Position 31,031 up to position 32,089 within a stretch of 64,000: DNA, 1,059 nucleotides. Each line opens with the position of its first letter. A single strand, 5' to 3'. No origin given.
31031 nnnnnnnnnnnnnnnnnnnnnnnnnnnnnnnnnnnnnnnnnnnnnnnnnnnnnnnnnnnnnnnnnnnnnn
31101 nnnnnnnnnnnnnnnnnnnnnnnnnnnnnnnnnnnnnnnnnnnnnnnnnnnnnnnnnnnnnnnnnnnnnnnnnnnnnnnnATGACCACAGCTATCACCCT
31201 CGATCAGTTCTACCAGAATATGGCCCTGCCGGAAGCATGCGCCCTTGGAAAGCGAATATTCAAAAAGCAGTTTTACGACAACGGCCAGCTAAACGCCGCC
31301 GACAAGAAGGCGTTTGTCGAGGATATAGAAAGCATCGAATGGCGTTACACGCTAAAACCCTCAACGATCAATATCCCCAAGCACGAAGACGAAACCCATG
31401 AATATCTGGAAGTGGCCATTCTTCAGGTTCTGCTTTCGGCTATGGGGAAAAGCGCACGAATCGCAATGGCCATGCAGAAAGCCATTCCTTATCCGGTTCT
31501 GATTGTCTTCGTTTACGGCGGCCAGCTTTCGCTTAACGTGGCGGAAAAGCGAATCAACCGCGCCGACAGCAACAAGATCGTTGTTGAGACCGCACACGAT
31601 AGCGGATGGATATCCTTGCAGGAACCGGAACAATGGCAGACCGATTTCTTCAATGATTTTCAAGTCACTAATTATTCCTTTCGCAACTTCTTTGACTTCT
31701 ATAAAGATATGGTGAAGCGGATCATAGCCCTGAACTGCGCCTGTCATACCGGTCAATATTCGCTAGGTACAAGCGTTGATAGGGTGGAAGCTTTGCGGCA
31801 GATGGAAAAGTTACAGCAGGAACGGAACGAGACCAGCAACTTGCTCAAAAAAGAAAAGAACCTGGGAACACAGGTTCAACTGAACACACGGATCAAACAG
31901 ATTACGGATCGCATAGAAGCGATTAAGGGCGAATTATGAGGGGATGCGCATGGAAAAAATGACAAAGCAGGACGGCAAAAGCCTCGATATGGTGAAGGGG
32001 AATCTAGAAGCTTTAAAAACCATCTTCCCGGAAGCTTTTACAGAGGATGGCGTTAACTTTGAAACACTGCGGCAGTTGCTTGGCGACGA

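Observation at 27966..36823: Type III R-M (Mod+Res) is augmented by an SNF2 helicase with a degenerate PLD-like N-domain and a DUF4391-like protein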

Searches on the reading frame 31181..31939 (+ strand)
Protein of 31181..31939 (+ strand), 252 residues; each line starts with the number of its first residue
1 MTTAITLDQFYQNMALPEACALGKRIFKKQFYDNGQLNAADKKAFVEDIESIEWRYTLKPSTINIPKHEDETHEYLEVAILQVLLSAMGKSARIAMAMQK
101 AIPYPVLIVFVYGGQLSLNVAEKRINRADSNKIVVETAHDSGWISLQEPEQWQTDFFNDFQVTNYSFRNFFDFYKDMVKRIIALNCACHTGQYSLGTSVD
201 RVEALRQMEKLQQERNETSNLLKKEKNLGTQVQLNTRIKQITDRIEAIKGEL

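Call 3: search_protein_families(library=pfam, proteins=[window:31181-31939:+], max_evalue=0.01)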
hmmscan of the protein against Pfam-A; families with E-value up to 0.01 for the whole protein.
window:31181-31939:+ (252 aa): 1 family
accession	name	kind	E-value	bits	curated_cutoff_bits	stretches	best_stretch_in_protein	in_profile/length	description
PF14335.11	DUF4391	-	2.2e-68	231.1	29.9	1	14-243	1-230/232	Domain of unknown function (DUF4391)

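Call 4: search_protein_families(library=padloc, proteins=[window:31181-31939:+], max_evalue=0.001)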
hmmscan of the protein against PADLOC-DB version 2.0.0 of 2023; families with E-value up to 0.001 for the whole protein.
window:31181-31939:+ (252 aa): 0 families

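Call 8: search_protein_families(library=ncbifam, proteins=[window:31181-31939:+], max_evalue=0.001)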
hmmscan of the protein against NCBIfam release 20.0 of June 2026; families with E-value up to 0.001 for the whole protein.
window:31181-31939:+ (252 aa): 0 families

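Call 11: search_dna_similar(query=window:31181-31939:+, collection=plasmids, mode=protein, max_rows=25)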
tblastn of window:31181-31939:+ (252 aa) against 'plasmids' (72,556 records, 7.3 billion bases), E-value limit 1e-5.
Records with a match: 56; places in all: 56; records where one place covers at least 80% of the query: 38.
Best place of each record, by identity: <60% 56.
By first word of the organism name: Escherichia 14; Acinetobacter 11; Enterococcus 7; Vibrio 3; Aeromonas 2; Citrobacter 2; Shewanella 1; Desulforapulum 1; Methanomethylovorans 1; Providencia 1; and 13 more.
By predicted mobility (MOB-suite, as given by PLSDB): non-mobilizable 27; conjugative 15; mobilizable 14.
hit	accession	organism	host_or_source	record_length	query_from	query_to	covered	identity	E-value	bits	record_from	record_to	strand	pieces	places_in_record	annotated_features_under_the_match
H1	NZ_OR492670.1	Acinetobacter gerneri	-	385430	6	252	98%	40.0%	1e-43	164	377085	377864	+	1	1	DUF4391 domain-containing protein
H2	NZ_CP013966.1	Aeromonas hydrophila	fish,cell culture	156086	5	252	98%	32.7%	5e-37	145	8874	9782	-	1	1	DUF4391 domain-containing protein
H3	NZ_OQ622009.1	Vibrio parahaemolyticus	-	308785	5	252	98%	32.3%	8e-37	144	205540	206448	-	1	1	DUF4391 domain-containing protein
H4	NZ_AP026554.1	Vibrio vulnificus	shrimp,shrimp food,homogenised shrimp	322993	5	252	98%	32.3%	8e-37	144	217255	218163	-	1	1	DUF4391 domain-containing protein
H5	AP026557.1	Vibrio alginolyticus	shrimp,shrimp food,homogenised shrimp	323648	5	252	98%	32.3%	8e-37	144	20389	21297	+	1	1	chemotaxis protein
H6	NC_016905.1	Shewanella baltica OS678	-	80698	8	252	97%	32.2%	1e-42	161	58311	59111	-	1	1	DUF4391 domain-containing protein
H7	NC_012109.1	Desulforapulum autotrophicum HRM2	-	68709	6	252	98%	31.9%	3e-39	151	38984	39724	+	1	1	DUF4391 domain-containing protein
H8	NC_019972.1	Methanomethylovorans hollandica DSM 15978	-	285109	16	248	92%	32.9%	8e-42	159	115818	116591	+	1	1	DUF4391 domain-containing protein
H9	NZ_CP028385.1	Providencia heimbachae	porcine,cell culture,feces from ...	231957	8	252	97%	30.7%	9e-42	158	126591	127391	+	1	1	DUF4391 domain-containing protein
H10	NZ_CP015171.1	Acetobacter ascendens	single cell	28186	14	252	95%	28.4%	2e-26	114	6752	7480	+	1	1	DUF4391 domain-containing protein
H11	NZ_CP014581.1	Paraburkholderia phytofirmans OLGA172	-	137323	1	241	96%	27.9%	2e-25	111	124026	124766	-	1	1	DUF4391 domain-containing protein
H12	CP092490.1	Endozoicomonas sp. Mp262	Meretrix meretrix,whole organism,sea ...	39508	6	237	92%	28.0%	8e-10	66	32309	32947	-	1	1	record has no annotation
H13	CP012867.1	Persicobacter sp. JZB09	cell culture,soil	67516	14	245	92%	27.3%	4e-17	87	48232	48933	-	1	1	record has no annotation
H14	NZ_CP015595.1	Acinetobacter sp. NCu2D-2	Mus musculus,cell culture,tracheal swab ...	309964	17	248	92%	25.2%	5e-14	78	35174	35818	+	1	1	DUF4391 domain-containing protein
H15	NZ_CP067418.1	Aeromonas media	cell culture,water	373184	14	250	94%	24.5%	2e-9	65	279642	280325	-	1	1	DUF4391 domain-containing protein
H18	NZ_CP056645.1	Citrobacter freundii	culture,Freshwater sample from ...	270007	9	249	96%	22.9%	2e-11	71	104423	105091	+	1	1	DUF4391 domain-containing protein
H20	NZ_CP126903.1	Mycolicibacterium vanbaalenii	cell culture,soil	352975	17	239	88%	24.6%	6e-8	60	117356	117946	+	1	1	DUF4391 domain-containing protein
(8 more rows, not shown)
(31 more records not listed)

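Call 12: get_annotated_region(hit=H1, flank=9000)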
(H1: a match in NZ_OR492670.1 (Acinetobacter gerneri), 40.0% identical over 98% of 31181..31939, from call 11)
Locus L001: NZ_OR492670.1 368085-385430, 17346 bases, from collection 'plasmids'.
description: Acinetobacter gerneri strain C-SY-46 plasmid pC-SY-46, complete sequence
organism: Acinetobacter gerneri (NCBI taxid 202952)
taxonomy: Bacteria; Pseudomonadota; Gammaproteobacteria; Moraxellales; Moraxellaceae; Acinetobacter; Acinetobacter gerneri
host: -; source: -; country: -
typing (MOB-suite, as given by PLSDB): mobilizable; relaxase MOBP,MOBP,MOBP
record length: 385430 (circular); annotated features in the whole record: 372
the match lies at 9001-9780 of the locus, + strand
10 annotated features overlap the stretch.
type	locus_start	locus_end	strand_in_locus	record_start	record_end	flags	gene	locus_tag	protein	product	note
CDS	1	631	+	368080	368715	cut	-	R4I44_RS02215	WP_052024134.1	TnsA endonuclease N-terminal domain-containing protein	-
CDS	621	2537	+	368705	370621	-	-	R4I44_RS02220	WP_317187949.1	Mu transposase C-terminal domain-containing protein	-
CDS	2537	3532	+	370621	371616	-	-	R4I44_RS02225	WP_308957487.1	TniB family NTP-binding protein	-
CDS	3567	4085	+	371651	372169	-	-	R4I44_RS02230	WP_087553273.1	hypothetical protein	-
CDS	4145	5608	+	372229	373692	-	-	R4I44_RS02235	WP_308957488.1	TniQ family protein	-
CDS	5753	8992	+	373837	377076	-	-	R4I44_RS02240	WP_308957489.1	helicase-related protein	-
CDS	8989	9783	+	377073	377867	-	-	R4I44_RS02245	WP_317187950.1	DUF4391 domain-containing protein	-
CDS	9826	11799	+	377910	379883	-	-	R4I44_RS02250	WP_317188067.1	site-specific DNA-methyltransferase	GO:0006306 - DNA methylation [Evidence IEA]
CDS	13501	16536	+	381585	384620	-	-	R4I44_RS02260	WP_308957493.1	DEAD/DEAH box helicase family protein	-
CDS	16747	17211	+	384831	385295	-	-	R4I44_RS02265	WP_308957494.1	3'-5' exoribonuclease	-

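Call 13: get_annotated_region(hit=H6, flank=9000)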
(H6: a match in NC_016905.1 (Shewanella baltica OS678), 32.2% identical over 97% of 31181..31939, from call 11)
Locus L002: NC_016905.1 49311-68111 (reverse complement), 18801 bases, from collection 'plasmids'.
description: Shewanella baltica OS678 plasmid pSBAL67801, complete sequence
organism: Shewanella baltica OS678 (NCBI taxid 693973)
taxonomy: Bacteria; Pseudomonadota; Gammaproteobacteria; Alteromonadales; Shewanellaceae; Shewanella; Shewanella baltica; Shewanella baltica OS678
host: -; source: -; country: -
typing (MOB-suite, as given by PLSDB): conjugative; replicon rep_cluster_559; relaxase MOBF; mating-pair formation MPF_F
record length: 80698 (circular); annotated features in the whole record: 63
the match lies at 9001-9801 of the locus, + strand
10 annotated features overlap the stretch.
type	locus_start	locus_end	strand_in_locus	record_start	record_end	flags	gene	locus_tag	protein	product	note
CDS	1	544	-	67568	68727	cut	-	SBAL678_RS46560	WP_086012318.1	IS3-like element ISSba3 family transposase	-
CDS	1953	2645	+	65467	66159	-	-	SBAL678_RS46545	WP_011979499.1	IS6-like element ISSba18 family transposase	-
CDS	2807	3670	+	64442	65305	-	-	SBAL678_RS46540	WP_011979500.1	delta-class carbonic anhydrase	-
CDS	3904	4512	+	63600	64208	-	-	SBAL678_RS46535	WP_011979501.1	recombinase family protein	-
CDS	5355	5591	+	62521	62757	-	-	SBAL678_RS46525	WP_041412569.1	hypothetical protein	-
CDS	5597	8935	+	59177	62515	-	-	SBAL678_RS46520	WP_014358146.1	helicase-related protein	-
CDS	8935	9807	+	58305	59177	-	-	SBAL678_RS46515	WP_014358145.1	DUF4391 domain-containing protein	-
CDS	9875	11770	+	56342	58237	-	-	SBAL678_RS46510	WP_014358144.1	site-specific DNA-methyltransferase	GO:0006306 - DNA methylation [Evidence IEA]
CDS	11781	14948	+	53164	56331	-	-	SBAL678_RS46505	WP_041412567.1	DEAD/DEAH box helicase family protein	-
CDS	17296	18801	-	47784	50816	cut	-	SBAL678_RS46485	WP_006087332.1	Tn3 family transposase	-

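Call 14: get_annotated_region(hit=H8, flank=9000)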
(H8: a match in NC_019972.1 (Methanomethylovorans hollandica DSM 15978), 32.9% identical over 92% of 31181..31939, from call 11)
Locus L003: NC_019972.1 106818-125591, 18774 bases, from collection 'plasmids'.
description: Methanomethylovorans hollandica DSM 15978 plasmid pMETHO01, complete sequence
organism: Methanomethylovorans hollandica DSM 15978 (NCBI taxid 867904)
taxonomy: Archaea; Euryarchaeota; Methanomicrobia; Methanosarcinales; Methanosarcinaceae; Methanomethylovorans; Methanomethylovorans hollandica; Methanomethylovorans hollandica DSM 15978
host: -; source: -; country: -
typing (MOB-suite, as given by PLSDB): non-mobilizable; replicon rep_cluster_57
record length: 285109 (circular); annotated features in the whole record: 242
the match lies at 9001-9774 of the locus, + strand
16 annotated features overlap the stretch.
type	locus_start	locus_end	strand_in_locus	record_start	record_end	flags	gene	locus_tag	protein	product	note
CDS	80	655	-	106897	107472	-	-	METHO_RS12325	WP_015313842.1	hypothetical protein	-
CDS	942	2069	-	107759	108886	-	-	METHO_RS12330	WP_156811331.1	ISH3 family transposase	-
CDS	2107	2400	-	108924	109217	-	-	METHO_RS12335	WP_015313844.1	hypothetical protein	-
CDS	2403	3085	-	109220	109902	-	-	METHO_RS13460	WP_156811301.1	IS1 family transposase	-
CDS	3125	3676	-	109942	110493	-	-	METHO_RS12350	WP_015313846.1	hypothetical protein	-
CDS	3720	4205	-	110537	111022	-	-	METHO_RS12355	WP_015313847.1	hypothetical protein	-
CDS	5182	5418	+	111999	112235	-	-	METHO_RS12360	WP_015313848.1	hypothetical protein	-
CDS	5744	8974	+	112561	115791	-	-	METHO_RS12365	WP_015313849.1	helicase-related protein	-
CDS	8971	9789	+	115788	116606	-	-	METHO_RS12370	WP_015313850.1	DUF4391 domain-containing protein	-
CDS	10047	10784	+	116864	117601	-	-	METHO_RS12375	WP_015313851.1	hypothetical protein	-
CDS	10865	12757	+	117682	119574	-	-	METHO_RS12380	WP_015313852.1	site-specific DNA-methyltransferase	GO:0006306 - DNA methylation [Evidence IEA]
CDS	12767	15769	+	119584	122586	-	-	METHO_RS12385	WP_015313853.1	DEAD/DEAH box helicase family protein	-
CDS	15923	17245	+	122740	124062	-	-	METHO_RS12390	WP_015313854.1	restriction endonuclease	GO:0009307 - DNA restriction-modification system [Evidence IEA]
CDS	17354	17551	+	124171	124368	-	-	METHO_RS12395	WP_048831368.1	hypothetical protein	-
CDS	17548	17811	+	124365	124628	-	-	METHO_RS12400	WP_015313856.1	type II toxin-antitoxin system RelE/ParE family toxin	GO:0030541 - plasmid partitioning [Evidence IEA]; GO:0051290 - protein heterotetramerization [Evidence IEA]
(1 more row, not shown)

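Call 15: get_annotated_region(hit=H18, flank=9000)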
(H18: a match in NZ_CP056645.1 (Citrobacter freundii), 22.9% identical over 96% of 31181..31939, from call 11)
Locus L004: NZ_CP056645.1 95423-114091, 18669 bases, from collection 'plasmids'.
description: Citrobacter freundii strain RHBSTW-00267 plasmid pRHBSTW-00267_2, complete sequence
organism: Citrobacter freundii (NCBI taxid 546)
taxonomy: Bacteria; Pseudomonadota; Gammaproteobacteria; Enterobacterales; Enterobacteriaceae; Citrobacter; Citrobacter freundii
host: -; source: culture,Freshwater sample from downstream of wastewater treatment plant; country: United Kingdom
typing (MOB-suite, as given by PLSDB): non-mobilizable; replicon Col(VCM04)
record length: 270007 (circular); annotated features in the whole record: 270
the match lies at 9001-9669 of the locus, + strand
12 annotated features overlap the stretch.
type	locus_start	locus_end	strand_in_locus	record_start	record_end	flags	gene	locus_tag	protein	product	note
CDS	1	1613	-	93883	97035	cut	-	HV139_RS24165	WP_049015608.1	AIDA repeat-containing protein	-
CDS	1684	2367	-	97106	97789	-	-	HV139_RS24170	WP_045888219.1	WYL domain-containing protein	-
CDS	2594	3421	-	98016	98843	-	-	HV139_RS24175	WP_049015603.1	DUF932 domain-containing protein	-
CDS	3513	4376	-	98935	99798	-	-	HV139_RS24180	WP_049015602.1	GTPase family protein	-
CDS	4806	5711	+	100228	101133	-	-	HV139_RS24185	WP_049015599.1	WYL domain-containing protein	-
CDS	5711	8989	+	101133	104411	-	-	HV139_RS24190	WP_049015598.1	helicase-related protein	-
CDS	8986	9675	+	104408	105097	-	-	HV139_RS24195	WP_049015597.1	DUF4391 domain-containing protein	-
CDS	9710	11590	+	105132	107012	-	-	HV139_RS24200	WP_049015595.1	ATP-dependent endonuclease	-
CDS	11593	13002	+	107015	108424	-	-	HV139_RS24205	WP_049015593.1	DUF2130 domain-containing protein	-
CDS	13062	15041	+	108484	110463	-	-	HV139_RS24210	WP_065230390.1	site-specific DNA-methyltransferase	GO:0006306 - obsolete DNA methylation [Evidence IEA]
CDS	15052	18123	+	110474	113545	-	-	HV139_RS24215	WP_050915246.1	DEAD/DEAH box helicase family protein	-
CDS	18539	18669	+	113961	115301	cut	-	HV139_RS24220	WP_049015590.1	DUF262 domain-containing protein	-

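Call 24: find_homologous_proteins(query=window:31181-31936:+, max_evalue=0.00001)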
Query window:31181-31936:+ (252 aa): 824 proteins with E <= 0.00001 among 1175 candidates; the best 120 are listed.
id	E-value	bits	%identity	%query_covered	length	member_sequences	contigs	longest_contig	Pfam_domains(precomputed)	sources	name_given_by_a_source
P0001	2.1e-147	507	90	100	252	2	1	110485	PF14335.12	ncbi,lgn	-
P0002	7.4e-146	502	89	100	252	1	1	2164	PF14335.12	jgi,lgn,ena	-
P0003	5.3e-145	499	88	100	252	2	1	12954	PF14335.12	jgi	-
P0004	1.9e-143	494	88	100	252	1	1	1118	PF14335.12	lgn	-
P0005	3.8e-130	450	80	100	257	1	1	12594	PF14335.12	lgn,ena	-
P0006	4.9e-124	430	76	100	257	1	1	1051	PF14335.12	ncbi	-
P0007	1.2e-123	429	76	100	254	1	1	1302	PF14335.12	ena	-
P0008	4.4e-123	427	76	100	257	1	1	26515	PF14335.12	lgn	-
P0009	1.6e-122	425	75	100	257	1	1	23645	PF14335.12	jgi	jgi:hypothetical protein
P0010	1.7e-122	425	75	100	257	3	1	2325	PF14335.12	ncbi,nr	ncbi:MAG: DUF4391 domain-containing protein [Proteobacteria bacterium]|nr:DUF4391 domain-containing 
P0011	4.4e-122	424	74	100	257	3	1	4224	PF14335.12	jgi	-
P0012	8.3e-119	413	74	100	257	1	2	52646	PF14335.12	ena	-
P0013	3.1e-118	411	74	100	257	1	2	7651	PF14335.12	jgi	-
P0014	2.2e-117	408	71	99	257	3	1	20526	PF14335.12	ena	-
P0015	3.3e-117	408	72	99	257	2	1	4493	PF14335.12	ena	-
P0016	4.2e-117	408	72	100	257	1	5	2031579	PF14335.12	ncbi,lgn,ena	-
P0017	5.2e-117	407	72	100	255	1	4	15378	PF14335.12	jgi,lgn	-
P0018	4.9e-116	404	73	100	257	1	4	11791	PF14335.12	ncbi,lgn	-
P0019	1.8e-115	402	71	100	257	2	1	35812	PF14335.12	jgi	jgi:radical SAM superfamily enzyme YgiQ (UPF0313 family)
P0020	1.0e-114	400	72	99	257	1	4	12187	PF14335.12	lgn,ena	-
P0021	2.5e-113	395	69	99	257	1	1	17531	PF14335.12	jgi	-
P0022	3.9e-113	395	70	100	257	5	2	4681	PF14335.12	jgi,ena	-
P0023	1.9e-112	392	70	98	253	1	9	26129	PF14335.12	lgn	-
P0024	2.4e-112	392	70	100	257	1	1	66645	PF14335.12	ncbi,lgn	-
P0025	3.1e-112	392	70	100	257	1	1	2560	PF14335.12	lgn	-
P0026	1.0e-109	383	67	99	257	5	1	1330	PF14335.12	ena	-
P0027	1.0e-109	383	69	100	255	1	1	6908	PF14335.12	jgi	-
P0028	1.2e-109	383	67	99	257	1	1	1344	PF14335.12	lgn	-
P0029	3.4e-109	382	67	100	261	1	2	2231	PF14335.12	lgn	-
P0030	4.4e-107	375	65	100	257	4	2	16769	PF14335.12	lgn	-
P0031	1.0e-106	374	66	99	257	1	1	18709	PF14335.12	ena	-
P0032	1.5e-106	373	66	99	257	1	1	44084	PF14335.12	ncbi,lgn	-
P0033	2.0e-106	373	70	95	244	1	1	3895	PF14335.12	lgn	-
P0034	1.1e-105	370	63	100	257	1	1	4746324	PF14335.12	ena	-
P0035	1.4e-105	370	66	100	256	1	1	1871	PF14335.12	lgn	-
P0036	2.7e-104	366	65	98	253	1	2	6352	PF14335.12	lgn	-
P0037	5.7e-104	365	63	100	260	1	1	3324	PF14335.12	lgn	-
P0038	1.6e-103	363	65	100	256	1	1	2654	PF14335.12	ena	-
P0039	1.6e-103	363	65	96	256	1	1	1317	PF14335.12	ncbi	-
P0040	1.9e-103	363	64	100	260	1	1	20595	PF14335.12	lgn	-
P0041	2.0e-103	363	66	100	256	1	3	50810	PF14335.12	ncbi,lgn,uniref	ncbi:DUF4391 domain-containing protein [Phaeovulum sp.]|uniref:DUF4391 domain-containing protein n=1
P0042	2.3e-103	363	63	100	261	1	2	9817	PF14335.12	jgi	jgi:DNA uptake protein ComE-like DNA-binding protein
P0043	2.4e-103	363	64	100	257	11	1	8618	PF14335.12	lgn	-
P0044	3.6e-103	362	64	100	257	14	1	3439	PF14335.12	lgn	-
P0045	6.2e-103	361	64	100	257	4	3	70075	PF14335.12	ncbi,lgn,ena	-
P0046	8.8e-103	361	62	100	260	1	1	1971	PF14335.12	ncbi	-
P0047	1.1e-102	360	63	100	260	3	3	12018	PF14335.12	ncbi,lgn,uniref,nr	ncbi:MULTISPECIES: DUF4391 domain-containing protein [unclassified Roseitalea]|uniref:DUF4391 domain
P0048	1.2e-102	360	63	100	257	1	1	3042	PF14335.12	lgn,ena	-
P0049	1.4e-102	360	63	100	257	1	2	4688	PF14335.12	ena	-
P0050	1.6e-102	360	64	100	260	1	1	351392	PF14335.12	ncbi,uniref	ncbi:DUF4391 domain-containing protein [Aquibaculum sediminis]|uniref:DUF4391 domain-containing prot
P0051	2.1e-102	359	62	100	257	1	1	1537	PF14335.12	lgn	-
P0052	2.4e-102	359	65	98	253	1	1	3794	PF14335.12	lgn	-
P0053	2.5e-102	359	65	98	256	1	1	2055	PF14335.12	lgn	-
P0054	3.6e-102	359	63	100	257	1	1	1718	PF14335.12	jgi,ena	-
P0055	4.3e-102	358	64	100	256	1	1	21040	PF14335.12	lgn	-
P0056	5.6e-102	358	64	100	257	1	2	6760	PF14335.12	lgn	-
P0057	9.5e-102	357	64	100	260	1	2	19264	PF14335.12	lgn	-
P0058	1.5e-101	357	66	97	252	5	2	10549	PF14335.12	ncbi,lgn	-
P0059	1.6e-101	357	62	100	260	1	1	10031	PF14335.12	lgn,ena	-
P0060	1.6e-101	357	61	100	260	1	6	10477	PF14335.12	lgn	-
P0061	1.7e-101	356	61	100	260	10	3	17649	PF14335.12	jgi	jgi:hypothetical protein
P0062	1.8e-101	356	66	98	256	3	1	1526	PF14335.12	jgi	-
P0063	2.2e-101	356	63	100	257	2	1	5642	PF14335.12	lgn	-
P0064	2.6e-101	356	63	100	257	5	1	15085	PF14335.12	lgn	-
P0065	3.2e-101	356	62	100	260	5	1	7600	PF14335.12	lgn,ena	-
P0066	5.1e-101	355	61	100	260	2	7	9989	PF14335.12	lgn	-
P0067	6.3e-101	355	62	100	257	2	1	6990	PF14335.12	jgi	jgi:hypothetical protein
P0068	7.1e-101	354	63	100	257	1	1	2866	PF14335.12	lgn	-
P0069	8.9e-101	354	63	100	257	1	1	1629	PF14335.12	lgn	-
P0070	1.1e-100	354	63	100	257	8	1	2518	PF14335.12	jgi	jgi:hypothetical protein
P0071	1.6e-100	353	62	100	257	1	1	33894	PF14335.12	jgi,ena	-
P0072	1.9e-100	353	62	100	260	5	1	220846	PF14335.12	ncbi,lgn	ncbi:UNVERIFIED_ORG: uncharacterized protein DUF4391 [Martelella mediterranea]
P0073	2.3e-100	353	62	100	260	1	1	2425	PF14335.12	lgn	-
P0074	3.0e-100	352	63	100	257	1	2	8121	PF14335.12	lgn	-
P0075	3.4e-100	352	62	100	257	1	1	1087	PF14335.12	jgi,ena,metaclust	metaclust:\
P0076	3.9e-100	352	63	100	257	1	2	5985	PF14335.12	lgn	-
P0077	4.2e-100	352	63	100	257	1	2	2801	PF14335.12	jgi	jgi:hypothetical protein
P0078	5.4e-100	352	63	100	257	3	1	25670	PF14335.12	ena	-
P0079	1.0e-99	351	62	100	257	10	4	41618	PF14335.12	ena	-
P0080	1.6e-99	350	62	100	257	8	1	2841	PF14335.12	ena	-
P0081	1.6e-99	350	63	100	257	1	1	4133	PF14335.12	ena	-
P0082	2.5e-99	349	62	100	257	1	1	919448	PF14335.12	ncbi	-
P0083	2.6e-99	349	62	100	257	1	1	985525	PF14335.12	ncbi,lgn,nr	ncbi:hypothetical protein RB2150_11471 [Rhodobacteraceae bacterium HTCC2150]|nr:hypothetical protein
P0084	4.3e-99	349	61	100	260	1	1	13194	PF14335.12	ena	-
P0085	8.5e-99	348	62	98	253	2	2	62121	PF14335.12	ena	-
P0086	1.3e-98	347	62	100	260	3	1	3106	PF14335.12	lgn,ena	-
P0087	2.1e-98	346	62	100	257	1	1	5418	PF14335.12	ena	-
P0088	3.5e-98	346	61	100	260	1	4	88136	PF14335.12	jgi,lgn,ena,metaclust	metaclust:\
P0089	4.8e-98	345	61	100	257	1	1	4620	PF14335.12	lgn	-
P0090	4.9e-98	345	63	98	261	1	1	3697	PF14335.12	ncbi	-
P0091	9.0e-98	344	61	100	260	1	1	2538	PF14335.12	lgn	-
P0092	9.2e-98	344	60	100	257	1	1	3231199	PF14335.12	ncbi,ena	-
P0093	5.7e-97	342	60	100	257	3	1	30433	PF14335.12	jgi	-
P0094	7.2e-97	341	61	100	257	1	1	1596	PF14335.12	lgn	-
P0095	7.2e-97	341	60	100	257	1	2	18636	PF14335.12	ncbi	-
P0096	1.2e-96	341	62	98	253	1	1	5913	PF14335.12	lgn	-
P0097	1.5e-96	340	61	100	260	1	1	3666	PF14335.12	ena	-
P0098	2.0e-96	340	61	98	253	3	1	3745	PF14335.12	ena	-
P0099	5.9e-96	338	63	98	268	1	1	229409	PF14335.12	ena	-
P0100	1.7e-95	337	61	100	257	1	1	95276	PF14335.12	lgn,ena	-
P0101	2.0e-95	337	60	98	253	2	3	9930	PF14335.12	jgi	jgi:hypothetical protein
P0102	3.0e-95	336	58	100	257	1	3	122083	PF14335.12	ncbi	-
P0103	1.3e-94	334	60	98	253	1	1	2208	PF14335.12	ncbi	-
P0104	1.9e-94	333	63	94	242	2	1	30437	PF14335.12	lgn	-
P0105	2.0e-94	333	59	100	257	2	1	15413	PF14335.12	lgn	-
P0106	2.2e-94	333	58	100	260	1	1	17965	PF14335.12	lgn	-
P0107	2.8e-94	333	60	99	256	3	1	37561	PF14335.12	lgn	-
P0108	4.6e-94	332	59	100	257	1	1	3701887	PF14335.12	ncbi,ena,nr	nr:DUF4391 domain-containing protein [uncultured Pseudodesulfovibrio sp.]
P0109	7.9e-94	331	60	98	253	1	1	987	PF14335.12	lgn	-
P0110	9.3e-94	331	59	98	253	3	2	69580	PF14335.12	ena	-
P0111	4.0e-93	329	60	100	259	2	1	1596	PF14335.12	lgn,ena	-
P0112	2.5e-92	326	59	100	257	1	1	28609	PF14335.12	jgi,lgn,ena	-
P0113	2.3e-91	323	58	100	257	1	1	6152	PF14335.12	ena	-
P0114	7.7e-91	322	57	98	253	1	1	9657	PF14335.12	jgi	jgi:hypothetical protein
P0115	2.7e-90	320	57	98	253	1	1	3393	PF14335.12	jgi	jgi:hypothetical protein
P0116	3.7e-90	319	58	98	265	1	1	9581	PF14335.12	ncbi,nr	ncbi:MAG: DUF4391 domain-containing protein [Candidatus Thiodiazotropha endolucinida]|nr:DUF4391 dom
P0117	6.4e-90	319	57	98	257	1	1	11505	PF14335.12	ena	-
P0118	8.7e-90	318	58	98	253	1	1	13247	PF14335.12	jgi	jgi:hypothetical protein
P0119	2.6e-89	317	60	96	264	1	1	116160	PF14335.12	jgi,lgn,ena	-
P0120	5.3e-89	316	58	94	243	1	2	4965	PF14335.12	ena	-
